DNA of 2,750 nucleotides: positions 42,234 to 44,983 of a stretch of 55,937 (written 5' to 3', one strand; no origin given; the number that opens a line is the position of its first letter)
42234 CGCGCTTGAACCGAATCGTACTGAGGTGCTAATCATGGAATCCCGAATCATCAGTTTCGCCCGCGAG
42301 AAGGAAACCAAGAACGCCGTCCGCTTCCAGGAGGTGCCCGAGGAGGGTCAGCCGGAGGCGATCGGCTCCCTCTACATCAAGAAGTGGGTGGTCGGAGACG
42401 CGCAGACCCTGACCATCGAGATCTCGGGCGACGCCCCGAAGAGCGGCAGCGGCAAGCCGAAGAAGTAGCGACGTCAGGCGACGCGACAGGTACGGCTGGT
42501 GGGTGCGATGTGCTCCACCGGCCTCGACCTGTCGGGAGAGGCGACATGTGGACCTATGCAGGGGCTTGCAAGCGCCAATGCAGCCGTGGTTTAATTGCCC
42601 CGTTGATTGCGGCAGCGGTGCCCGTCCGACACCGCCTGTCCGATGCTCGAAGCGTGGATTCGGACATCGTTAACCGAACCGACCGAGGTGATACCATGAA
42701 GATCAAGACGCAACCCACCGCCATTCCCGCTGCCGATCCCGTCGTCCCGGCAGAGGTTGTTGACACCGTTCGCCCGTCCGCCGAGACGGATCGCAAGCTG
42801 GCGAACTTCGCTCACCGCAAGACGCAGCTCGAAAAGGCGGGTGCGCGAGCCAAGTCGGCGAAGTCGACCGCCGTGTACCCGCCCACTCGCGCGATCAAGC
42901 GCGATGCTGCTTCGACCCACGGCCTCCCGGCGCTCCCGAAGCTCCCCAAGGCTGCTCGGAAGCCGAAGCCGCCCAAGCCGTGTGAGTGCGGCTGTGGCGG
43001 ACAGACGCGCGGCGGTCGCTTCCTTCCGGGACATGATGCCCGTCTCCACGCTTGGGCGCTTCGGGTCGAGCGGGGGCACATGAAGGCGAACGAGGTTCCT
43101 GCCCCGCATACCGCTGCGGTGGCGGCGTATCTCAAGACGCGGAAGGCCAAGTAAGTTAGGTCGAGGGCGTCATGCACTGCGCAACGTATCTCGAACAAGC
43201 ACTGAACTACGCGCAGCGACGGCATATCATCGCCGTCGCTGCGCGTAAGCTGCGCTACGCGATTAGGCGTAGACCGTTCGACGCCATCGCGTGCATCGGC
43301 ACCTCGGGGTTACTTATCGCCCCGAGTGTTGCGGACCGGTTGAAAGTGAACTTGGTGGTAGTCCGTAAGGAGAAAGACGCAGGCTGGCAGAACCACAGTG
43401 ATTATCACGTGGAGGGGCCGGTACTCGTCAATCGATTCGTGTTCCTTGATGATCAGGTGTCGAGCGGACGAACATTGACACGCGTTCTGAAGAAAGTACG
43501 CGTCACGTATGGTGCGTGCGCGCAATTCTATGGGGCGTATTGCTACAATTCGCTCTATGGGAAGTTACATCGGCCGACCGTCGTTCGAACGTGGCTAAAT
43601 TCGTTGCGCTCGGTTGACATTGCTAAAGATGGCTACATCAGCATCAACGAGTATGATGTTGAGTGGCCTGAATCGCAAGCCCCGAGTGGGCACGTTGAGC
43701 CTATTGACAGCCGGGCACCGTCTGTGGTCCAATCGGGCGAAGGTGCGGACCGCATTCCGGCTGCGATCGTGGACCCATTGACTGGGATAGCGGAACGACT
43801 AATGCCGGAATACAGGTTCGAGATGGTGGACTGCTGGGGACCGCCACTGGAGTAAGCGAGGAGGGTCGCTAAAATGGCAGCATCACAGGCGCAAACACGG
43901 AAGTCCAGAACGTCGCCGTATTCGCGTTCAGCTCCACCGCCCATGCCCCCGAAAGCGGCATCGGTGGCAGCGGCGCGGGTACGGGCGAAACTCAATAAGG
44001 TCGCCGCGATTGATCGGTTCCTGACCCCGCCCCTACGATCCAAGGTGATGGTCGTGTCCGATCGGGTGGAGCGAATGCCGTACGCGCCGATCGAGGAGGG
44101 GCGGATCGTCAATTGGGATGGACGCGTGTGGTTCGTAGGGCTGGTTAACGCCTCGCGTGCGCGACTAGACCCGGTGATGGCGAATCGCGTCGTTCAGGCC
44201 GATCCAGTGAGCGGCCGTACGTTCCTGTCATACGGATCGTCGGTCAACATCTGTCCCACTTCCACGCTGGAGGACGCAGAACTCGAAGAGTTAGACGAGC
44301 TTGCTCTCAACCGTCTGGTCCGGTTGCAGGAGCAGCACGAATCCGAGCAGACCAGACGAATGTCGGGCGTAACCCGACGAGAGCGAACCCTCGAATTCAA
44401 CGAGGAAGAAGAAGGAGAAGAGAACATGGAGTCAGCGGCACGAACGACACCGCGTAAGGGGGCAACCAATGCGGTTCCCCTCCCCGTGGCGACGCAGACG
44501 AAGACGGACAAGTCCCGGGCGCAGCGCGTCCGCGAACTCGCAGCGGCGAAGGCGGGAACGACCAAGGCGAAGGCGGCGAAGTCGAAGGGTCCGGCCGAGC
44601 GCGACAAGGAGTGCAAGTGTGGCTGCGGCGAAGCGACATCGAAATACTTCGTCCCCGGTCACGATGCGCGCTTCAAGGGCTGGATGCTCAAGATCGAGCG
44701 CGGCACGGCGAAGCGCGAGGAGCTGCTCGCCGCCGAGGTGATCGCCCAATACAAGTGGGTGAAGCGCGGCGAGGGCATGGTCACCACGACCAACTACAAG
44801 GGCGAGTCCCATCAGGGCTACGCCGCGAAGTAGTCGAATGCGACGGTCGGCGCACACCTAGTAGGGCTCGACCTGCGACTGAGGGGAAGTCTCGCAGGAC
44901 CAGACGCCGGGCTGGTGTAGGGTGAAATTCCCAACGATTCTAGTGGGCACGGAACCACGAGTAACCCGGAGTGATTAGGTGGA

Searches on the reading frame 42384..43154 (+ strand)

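Call 26: search_protein_families(library=phrogs, proteins=[window:42384-43154:+], max_evalue=0.001)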
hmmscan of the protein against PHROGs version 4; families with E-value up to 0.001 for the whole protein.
window:42384-43154:+ (256 aa): 1 family
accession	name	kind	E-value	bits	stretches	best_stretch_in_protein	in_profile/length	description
phrog_5477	-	unknown function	5.9e-13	50.1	1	170-239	114-184/206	-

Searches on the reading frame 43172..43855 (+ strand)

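Call 26: search_protein_families(library=phrogs, proteins=[window:43172-43855:+], max_evalue=0.001)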
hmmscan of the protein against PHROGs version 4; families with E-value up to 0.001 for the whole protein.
window:43172-43855:+ (227 aa): 1 family
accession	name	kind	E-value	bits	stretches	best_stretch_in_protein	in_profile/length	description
phrog_2068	-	other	1.5e-12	48.5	1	33-126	59-151/182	phosphoribosyl transferase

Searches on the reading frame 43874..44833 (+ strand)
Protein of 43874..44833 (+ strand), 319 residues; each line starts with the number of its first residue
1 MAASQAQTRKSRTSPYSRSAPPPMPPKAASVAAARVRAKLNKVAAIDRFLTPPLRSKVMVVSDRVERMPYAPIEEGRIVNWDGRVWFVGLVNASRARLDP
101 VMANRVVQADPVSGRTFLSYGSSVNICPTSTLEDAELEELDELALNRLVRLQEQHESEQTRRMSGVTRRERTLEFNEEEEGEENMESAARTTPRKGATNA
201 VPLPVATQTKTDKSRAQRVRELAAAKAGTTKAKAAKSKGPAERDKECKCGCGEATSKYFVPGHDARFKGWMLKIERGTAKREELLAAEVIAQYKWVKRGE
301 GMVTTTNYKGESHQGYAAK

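Call 26: search_protein_families(library=phrogs, proteins=[window:43874-44833:+], max_evalue=0.001)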
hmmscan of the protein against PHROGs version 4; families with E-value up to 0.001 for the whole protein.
window:43874-44833:+ (319 aa): 2 families
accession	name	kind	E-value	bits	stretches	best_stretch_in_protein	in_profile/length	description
phrog_5390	-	unknown function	0.00015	22.8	1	235-270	12-50/191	-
phrog_5395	-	unknown function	0.00016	22.5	1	225-281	105-162/183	-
